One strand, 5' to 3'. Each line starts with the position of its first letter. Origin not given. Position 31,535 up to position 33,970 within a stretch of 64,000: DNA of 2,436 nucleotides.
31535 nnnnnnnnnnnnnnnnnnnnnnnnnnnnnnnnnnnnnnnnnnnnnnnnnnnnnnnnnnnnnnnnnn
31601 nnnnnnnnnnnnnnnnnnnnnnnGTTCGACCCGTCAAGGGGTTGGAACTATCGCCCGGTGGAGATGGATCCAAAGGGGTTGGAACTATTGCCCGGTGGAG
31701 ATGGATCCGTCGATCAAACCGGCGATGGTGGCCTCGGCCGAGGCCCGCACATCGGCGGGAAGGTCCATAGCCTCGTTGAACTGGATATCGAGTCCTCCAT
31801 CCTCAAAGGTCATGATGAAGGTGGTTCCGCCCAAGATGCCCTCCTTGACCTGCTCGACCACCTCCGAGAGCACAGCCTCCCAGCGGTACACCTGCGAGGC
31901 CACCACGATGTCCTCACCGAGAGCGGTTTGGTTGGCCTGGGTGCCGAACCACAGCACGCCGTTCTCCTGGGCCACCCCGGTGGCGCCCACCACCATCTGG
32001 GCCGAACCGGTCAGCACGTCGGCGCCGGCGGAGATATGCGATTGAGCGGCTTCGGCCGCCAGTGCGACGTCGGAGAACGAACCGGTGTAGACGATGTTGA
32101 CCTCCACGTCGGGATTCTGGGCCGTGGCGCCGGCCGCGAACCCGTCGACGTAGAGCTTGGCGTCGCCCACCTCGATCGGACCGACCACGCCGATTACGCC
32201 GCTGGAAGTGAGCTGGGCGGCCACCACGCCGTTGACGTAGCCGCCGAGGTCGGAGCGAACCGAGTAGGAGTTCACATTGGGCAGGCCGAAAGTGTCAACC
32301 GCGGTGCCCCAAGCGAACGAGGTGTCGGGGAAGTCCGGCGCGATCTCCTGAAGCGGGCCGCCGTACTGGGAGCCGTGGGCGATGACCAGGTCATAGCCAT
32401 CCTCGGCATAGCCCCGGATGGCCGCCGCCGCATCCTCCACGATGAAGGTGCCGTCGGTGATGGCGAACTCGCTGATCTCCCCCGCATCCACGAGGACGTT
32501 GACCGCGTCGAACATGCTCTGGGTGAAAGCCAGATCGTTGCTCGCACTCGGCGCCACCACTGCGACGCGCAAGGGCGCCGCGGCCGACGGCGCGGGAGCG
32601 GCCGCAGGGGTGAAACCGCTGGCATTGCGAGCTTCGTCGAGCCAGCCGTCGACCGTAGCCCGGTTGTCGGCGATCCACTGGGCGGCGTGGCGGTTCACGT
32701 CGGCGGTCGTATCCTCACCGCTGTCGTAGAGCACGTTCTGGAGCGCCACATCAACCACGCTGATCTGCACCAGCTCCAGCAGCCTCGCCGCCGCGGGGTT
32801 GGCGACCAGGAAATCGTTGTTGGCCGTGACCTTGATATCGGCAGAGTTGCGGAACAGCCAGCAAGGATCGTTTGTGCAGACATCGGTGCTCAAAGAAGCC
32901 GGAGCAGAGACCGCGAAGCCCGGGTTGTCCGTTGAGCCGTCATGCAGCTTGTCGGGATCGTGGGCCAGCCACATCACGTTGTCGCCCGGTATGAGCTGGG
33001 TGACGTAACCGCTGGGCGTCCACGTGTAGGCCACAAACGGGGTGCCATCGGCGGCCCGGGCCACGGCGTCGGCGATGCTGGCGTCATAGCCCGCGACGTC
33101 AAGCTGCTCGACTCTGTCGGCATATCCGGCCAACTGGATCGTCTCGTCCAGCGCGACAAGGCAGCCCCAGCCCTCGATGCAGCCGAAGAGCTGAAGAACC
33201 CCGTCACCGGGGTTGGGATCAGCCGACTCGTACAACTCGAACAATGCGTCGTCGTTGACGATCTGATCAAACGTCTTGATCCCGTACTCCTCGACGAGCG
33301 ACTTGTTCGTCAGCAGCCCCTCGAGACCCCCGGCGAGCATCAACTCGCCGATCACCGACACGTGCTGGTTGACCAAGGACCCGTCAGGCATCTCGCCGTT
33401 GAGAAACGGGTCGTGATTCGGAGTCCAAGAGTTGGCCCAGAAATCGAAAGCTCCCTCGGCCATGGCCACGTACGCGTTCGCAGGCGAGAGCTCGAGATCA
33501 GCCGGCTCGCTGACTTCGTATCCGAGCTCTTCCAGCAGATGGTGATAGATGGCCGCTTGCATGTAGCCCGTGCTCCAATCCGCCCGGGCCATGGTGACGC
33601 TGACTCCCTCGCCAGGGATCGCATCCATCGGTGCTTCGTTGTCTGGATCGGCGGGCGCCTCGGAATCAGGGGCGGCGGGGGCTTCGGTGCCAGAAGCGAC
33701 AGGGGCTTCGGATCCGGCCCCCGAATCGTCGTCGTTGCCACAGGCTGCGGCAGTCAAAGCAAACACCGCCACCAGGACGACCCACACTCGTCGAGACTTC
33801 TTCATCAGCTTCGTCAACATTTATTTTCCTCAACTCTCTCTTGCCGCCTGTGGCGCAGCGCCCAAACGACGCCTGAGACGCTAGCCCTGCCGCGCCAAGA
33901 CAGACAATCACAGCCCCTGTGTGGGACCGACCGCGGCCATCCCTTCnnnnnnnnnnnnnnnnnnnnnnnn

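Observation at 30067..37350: Composite ABC importer locus with a dual-domain (OpuAC + BMP) binding lipoprotein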

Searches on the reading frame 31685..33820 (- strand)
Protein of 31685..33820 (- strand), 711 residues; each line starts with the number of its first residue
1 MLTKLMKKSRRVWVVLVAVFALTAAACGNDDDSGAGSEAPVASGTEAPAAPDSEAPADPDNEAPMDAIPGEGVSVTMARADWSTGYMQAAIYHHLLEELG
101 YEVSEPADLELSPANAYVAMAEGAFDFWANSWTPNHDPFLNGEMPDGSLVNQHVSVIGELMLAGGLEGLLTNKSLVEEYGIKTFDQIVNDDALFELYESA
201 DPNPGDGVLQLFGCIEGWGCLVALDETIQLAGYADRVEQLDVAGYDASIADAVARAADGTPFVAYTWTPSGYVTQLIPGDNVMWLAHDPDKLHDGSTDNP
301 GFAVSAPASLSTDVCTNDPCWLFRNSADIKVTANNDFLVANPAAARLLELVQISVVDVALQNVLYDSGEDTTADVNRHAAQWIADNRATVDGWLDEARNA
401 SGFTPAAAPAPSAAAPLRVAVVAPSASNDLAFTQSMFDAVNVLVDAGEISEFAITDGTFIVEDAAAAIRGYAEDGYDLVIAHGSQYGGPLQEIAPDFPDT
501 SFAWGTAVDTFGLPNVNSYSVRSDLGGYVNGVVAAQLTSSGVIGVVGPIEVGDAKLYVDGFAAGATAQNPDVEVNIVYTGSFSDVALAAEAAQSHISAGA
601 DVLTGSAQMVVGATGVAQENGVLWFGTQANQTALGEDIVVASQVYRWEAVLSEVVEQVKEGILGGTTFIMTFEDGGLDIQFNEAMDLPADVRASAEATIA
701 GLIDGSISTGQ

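Call 3: search_protein_families(library=pfam, proteins=[window:31685-33820:-], max_evalue=0.01)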
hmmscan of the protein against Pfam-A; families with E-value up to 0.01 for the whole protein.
window:31685-33820:- (711 aa): 2 families
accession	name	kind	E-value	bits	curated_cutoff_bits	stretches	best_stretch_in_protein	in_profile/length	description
PF02608.20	Bmp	-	4.4e-38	131.4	24.1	1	418-680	3-269/301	ABC transporter substrate-binding protein PnrA-like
PF04069.17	OpuAC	-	4.3e-27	95.8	21.2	1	74-384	2-256/257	Substrate binding domain of ABC-type glycine betaine transport system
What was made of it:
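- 31688..32572 (-): BMP-family (PF02608) binding domain (aa 417-711): the complete mature domain of the ancestral stand-alone Bmp lipoprotein. Pfam Bmp (call 3).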

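Call 5: find_homologous_proteins(query=window:31685-33820:-)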
Query window:31685-33820:- (711 aa): 787 proteins with E <= 0.001 among 8000 candidates; the best 120 are listed.
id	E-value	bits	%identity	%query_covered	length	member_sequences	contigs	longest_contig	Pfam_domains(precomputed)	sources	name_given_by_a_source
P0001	0.0e+0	1572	100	100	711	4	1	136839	PF04069.18,PF02608.21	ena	-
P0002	0.0e+0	1309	87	47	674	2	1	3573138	PF04069.18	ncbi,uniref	ncbi:glycine betaine ABC transporter substrate-binding protein [Candidatus Poriferisocius sp.]|unire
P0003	0.0e+0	1292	81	99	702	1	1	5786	PF04069.18,PF02608.21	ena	-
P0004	0.0e+0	1290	82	49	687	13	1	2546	PF04069.18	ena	-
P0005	0.0e+0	1287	82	99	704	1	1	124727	PF04069.18,PF02608.21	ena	-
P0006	0.0e+0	1287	81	99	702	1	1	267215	PF04069.18,PF02608.21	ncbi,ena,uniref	ncbi:BMP family ABC transporter substrate-binding protein [Candidatus Poriferisocius sp.]|uniref:BMP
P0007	0.0e+0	1275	81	99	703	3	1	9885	PF04069.18,PF02608.21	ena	-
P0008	0.0e+0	1272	81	99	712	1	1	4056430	PF04069.18,PF02608.21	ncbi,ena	-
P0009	0.0e+0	1266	82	98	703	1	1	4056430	PF04069.18,PF02608.21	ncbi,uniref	ncbi:BMP family ABC transporter substrate-binding protein [Candidatus Poriferisocius sp.]|uniref:BMP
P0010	0.0e+0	1263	87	91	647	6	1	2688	PF04069.18,PF02608.21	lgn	-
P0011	0.0e+0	1260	72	57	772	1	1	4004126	PF04069.18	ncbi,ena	-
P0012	0.0e+0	1238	86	90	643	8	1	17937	PF04069.18,PF02608.21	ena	-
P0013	0.0e+0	1208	84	90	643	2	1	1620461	PF04069.18,PF02608.21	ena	-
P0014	0.0e+0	1203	87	88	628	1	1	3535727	PF04069.18,PF02608.21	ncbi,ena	-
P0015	0.0e+0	1192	58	48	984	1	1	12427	PF18083.7,PF04069.18,PF06592.19,PF22106.2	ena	-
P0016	0.0e+0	1112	72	99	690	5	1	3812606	PF04069.18,PF02608.21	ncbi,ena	-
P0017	0.0e+0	1105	73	99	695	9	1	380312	PF04069.18,PF02608.21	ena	-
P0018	0.0e+0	1060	77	91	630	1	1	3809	PF04069.18,PF02608.21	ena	-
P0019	0.0e+0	1058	77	91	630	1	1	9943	PF04069.18,PF02608.21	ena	-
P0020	0.0e+0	1032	68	99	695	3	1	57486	PF04069.18,PF02608.21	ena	-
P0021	3.1e-281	953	66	99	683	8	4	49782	PF04069.18,PF02608.21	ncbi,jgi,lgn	-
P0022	4.6e-267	906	63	99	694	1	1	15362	PF04069.18,PF02608.21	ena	-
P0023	1.5e-266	905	63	99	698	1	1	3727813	PF04069.18,PF02608.21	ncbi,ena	-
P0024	1.7e-262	891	63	99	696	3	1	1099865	PF04069.18,PF02608.21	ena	-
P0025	2.5e-262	891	63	99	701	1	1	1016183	PF04069.18,PF02608.21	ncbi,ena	-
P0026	6.1e-254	863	71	43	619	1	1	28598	PF02608.21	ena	-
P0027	7.4e-254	863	83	65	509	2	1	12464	PF04069.18,PF02608.21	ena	-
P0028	2.8e-252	857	74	42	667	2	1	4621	PF02608.21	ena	-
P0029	1.4e-249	849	71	41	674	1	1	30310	PF02608.21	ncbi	-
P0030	5.0e-243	827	60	49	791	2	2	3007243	PF04069.18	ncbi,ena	-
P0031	9.5e-243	826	69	43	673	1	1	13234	PF02608.21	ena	-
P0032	1.6e-242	825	69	43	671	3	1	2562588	PF02608.21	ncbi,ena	-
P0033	1.8e-242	825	70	41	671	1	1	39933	PF02608.21,PF17758.8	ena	-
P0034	2.0e-242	825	65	46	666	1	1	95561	PF02608.21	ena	-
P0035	3.8e-242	824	70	41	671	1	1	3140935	PF02608.21,PF17758.8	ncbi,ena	-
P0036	4.1e-242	824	66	46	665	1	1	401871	PF02608.21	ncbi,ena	-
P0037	1.3e-241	822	70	41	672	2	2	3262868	PF02608.21,PF17758.8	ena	-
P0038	3.1e-241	821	69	41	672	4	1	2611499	PF02608.21,PF17758.8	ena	-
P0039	1.0e-240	819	69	41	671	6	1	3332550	PF02608.21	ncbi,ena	-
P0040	1.5e-240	819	67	42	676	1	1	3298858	PF02608.21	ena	-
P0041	3.2e-240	818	70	41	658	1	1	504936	PF02608.21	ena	-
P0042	3.3e-240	818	87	62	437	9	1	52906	PF02608.21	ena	-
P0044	4.0e-240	817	70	41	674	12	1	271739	PF02608.21,PF17758.8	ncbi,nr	ncbi:MAG: BMP family protein [bacterium]|nr:BMP family protein [bacterium]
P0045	4.2e-240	817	71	41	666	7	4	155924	PF02608.21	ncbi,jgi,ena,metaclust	metaclust:\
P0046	4.7e-240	817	70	41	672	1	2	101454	PF02608.21,PF17758.8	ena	-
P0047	5.0e-240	817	70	41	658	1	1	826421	PF02608.21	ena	-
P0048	5.4e-240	817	58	47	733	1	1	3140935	PF04069.18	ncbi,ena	-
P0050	2.5e-239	815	70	41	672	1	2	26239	PF02608.21,PF17758.8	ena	-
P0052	3.2e-239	814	58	48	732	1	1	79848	PF04069.18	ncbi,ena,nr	ncbi:MAG: glycine betaine/L-proline ABC transporter substrate-binding protein ProX [bacterium]|nr:gl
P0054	5.1e-239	814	71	41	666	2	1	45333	PF02608.21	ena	-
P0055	8.8e-239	813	69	42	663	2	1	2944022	PF02608.21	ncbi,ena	-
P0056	1.2e-238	812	69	41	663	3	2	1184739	PF02608.21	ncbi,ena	-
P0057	1.4e-238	812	68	41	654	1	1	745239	PF02608.21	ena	-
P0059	2.2e-238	812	65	46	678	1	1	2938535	PF02608.21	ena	-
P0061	4.1e-238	811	68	43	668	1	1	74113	PF02608.21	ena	-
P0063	1.3e-237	809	70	42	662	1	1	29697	PF02608.21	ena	-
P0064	1.7e-237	809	69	41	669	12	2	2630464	PF02608.21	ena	-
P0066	2.9e-237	808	70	41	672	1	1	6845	PF02608.21,PF17758.8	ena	-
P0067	3.1e-237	808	68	42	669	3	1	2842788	PF02608.21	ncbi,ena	-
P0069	4.1e-237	807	69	41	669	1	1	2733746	PF02608.21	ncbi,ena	-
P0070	4.4e-237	807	69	41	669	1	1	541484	PF02608.21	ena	-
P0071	1.3e-236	806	65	46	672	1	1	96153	PF02608.21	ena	-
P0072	1.5e-236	805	69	41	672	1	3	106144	PF02608.21,PF17758.8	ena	-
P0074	1.7e-236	805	68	41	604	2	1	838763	PF02608.21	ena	-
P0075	2.7e-236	805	69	41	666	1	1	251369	PF02608.21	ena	-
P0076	3.6e-236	804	68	41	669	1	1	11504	PF02608.21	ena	-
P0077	3.8e-236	804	68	41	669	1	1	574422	PF02608.21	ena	-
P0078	4.2e-236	804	68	41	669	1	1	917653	PF02608.21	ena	-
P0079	6.8e-236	803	68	41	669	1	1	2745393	PF02608.21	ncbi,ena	-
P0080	1.2e-235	802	68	41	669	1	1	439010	PF02608.21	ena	-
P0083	6.7e-235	800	68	41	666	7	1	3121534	PF02608.21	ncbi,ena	-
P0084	4.0e-234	797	60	45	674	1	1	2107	PF02608.21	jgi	jgi:basic membrane protein A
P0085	7.2e-234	797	60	45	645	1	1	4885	PF02608.21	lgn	-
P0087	1.1e-233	796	69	41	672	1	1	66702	PF02608.21,PF17758.8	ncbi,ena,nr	ncbi:MAG: BMP family protein [bacterium]|nr:BMP family protein [bacterium]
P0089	1.3e-233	796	69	41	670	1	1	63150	PF02608.21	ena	-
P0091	1.7e-233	795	65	46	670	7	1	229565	PF02608.21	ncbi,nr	ncbi:MAG: BMP family protein [bacterium]|nr:BMP family protein [bacterium]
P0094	1.5e-232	792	64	45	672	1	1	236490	PF02608.21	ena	-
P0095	3.4e-232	791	63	45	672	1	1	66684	PF02608.21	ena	-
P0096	4.4e-232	791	66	43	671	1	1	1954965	PF02608.21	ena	-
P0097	7.4e-232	790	66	42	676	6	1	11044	PF02608.21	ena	-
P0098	1.9e-231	789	64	42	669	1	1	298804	PF02608.21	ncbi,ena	-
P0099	2.2e-231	788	65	41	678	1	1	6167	PF02608.21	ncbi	-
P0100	2.8e-231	788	64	45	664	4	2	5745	PF02608.21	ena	-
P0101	3.5e-231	788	67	41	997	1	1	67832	PF07714.24,PF00069.32,PF02608.21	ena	-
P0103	6.7e-231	787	64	42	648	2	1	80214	PF02608.21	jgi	jgi:basic membrane protein A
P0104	1.1e-230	786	64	42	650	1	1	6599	PF02608.21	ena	-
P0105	1.7e-230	786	63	42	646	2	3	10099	PF02608.21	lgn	-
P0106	1.7e-230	785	59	45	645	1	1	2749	PF02608.21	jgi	jgi:basic membrane protein A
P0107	1.7e-230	785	59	45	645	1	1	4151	PF02608.21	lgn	-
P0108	2.2e-230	785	67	41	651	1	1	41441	PF02608.21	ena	-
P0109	2.5e-230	785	67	41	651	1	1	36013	PF02608.21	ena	-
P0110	3.0e-230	785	67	41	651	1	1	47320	PF02608.21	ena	-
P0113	1.7e-229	782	59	45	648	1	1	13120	PF02608.21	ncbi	-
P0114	2.2e-229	782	64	45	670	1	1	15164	PF02608.21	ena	-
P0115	1.2e-228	779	67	41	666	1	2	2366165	PF02608.21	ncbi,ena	-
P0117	1.7e-228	779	64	45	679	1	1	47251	PF02608.21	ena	-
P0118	2.8e-228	778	67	41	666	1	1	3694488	PF02608.21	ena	-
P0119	3.4e-228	778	61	43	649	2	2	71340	PF02608.21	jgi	-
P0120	4.0e-228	778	61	43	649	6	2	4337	PF02608.21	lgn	-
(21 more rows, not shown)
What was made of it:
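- Checked: About 20 further OpuAC+Bmp proteins at 63-87% identity exist (call 5).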

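Call 6: search_protein_families(library=pfam, proteins=[P0002, P0004, P0011, P0026, P0030, P0044, P0052, P0015, P0101, P0021], max_evalue=0.001)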
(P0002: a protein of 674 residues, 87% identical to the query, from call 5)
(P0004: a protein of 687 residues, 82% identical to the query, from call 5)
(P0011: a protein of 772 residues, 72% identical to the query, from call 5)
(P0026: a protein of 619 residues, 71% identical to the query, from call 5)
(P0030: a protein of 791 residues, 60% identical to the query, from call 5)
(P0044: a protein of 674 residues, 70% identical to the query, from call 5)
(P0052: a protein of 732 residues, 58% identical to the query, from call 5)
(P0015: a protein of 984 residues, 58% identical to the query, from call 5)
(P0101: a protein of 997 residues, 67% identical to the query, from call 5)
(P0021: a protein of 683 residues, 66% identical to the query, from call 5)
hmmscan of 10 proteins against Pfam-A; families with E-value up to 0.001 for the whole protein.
P0002 (674 aa): 1 family
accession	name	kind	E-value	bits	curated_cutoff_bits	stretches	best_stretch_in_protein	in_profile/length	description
PF04069.17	OpuAC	-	2e-56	191.9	21.2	2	2-308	6-256/257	Substrate binding domain of ABC-type glycine betaine transport system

P0004 (687 aa): 1 family
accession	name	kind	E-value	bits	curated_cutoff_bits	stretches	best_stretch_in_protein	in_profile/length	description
PF04069.17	OpuAC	-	2.3e-53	181.9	21.2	2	8-318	2-256/257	Substrate binding domain of ABC-type glycine betaine transport system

P0011 (772 aa): 1 family
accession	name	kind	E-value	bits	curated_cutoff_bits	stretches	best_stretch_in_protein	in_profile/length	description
PF04069.17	OpuAC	-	6e-53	180.5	21.2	2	84-394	2-256/257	Substrate binding domain of ABC-type glycine betaine transport system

P0026 (619 aa): 2 families
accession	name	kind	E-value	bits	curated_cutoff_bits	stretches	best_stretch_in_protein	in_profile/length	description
PF02608.20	Bmp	-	3.4e-69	233.6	24.1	2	21-282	3-269/301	ABC transporter substrate-binding protein PnrA-like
PF21761.2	RedAm-like_C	-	0.00073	20.2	27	0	252-308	54-112/127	NADPH-dependent reductive aminase-like, C-terminal domain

P0030 (791 aa): 1 family
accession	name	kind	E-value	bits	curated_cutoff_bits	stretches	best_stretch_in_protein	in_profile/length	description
PF04069.17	OpuAC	-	7.6e-55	186.7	21.2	2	144-446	2-256/257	Substrate binding domain of ABC-type glycine betaine transport system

P0044 (674 aa): 2 families
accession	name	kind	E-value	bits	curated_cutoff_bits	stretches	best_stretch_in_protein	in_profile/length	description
PF02608.20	Bmp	-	1.5e-71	241.3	24.1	2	380-642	3-269/301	ABC transporter substrate-binding protein PnrA-like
PF17758.7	Prot_ATP_ID_OB_N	-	3.9e-05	23.7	23.4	0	241-274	26-59/62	Proteasomal ATPase OB N-terminal domain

P0052 (732 aa): 2 families
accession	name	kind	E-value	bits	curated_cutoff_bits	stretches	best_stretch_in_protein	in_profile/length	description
PF04069.17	OpuAC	-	2.3e-58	198.3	21.2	2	87-388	2-256/257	Substrate binding domain of ABC-type glycine betaine transport system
PF22106.1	NGO1945_C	-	0.00015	22.5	27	0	340-386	40-88/93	NGO1945 C-terminal domain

P0015 (984 aa): 6 families
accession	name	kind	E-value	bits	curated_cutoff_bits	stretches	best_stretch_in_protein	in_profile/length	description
PF04069.17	OpuAC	-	2e-72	244.3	21.2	4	236-537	2-256/257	Substrate binding domain of ABC-type glycine betaine transport system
PF22106.1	NGO1945_C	-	3.3e-08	34.3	27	0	490-538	41-91/93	NGO1945 C-terminal domain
PF06592.18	DUF1138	-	3.7e-06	27.4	34.8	0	206-231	39-64/73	Protein of unknown function (DUF1138)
PF18083.6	PutA_N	-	5.7e-06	26.8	25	0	197-231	58-92/113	Proline utilization A N-terminal domain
PF13481.12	AAA_25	-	9.8e-05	22.5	27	0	507-550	66-107/195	AAA domain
PF20812.2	PM2_P3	-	0.00028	21.3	27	0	14-47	12-46/61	Bacteriophage PM2, Viral membrane protein P3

P0101 (997 aa): 3 families
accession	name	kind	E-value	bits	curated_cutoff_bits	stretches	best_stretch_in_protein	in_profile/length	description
PF02608.20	Bmp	-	1.7e-71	241.1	24.1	2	705-966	3-269/301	ABC transporter substrate-binding protein PnrA-like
PF00069.31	Pkinase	-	3.4e-27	95.9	31.7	1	5-197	55-252/263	Protein kinase domain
PF07714.23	PK_Tyr_Ser-Thr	-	2e-16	60.6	23.1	1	6-196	59-248/258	Protein tyrosine and serine/threonine kinase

P0021 (683 aa): 2 families
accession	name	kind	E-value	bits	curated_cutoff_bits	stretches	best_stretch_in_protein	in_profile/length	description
PF04069.17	OpuAC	-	6.6e-39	134.5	21.2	1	66-356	2-256/257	Substrate binding domain of ABC-type glycine betaine transport system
PF02608.20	Bmp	-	7.6e-38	130.6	24.1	1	390-655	3-272/301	ABC transporter substrate-binding protein PnrA-like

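Call 7: find_encoding_contigs(protein=P0002, flank=10000, max_places=3)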
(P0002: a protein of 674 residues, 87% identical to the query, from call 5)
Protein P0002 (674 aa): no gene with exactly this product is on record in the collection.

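Call 8: find_encoding_contigs(protein=P0009, flank=10000, max_places=3)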
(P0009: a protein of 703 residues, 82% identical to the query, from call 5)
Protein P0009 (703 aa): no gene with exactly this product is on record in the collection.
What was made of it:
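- Tried and rejected: find_encoding_contigs for P0002 and P0009 returned nothing (calls 7, 8).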

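Call 9: find_encoding_contigs(protein=P0008, flank=10000, max_places=3)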
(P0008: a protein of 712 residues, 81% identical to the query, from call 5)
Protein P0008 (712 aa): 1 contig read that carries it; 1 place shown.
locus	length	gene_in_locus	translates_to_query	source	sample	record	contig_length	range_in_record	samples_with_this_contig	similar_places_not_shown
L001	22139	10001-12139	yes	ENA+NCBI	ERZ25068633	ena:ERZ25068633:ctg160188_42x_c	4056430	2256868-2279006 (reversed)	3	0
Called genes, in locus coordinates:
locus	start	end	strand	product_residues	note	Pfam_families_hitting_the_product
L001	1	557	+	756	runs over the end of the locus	PF00884:Sulfatase, PF16347:SGSH_C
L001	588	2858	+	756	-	PF00884:Sulfatase, PF16347:SGSH_C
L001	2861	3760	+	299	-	PF20216:DUF6576 (weak)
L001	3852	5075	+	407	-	PF00005:ABC_tran, PF00571:CBS (faint)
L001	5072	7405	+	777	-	PF00528:BPD_transp_1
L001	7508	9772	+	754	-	-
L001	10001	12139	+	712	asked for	PF04069:OpuAC, PF02608:Bmp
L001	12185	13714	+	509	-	PF00005:ABC_tran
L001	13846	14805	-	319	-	PF00140:Sigma70_r1_2, PF04542:Sigma70_r2, PF04539:Sigma70_r3, PF04545:Sigma70_r4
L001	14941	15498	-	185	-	-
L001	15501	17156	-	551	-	PF00795:CN_hydrolase, PF02540:NAD_synthase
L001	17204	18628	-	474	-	PF03951:Gln-synt_N, PF00120:Gln-synt_C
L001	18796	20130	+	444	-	PF03951:Gln-synt_N, PF00120:Gln-synt_C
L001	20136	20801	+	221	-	PF00486:Trans_reg_C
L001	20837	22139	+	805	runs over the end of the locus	PF25390:WD40_RLD, PF00415:RCC1, PF13540:RCC1_2, PF00415:RCC1 (weak), PF13540:RCC1_2 (weak)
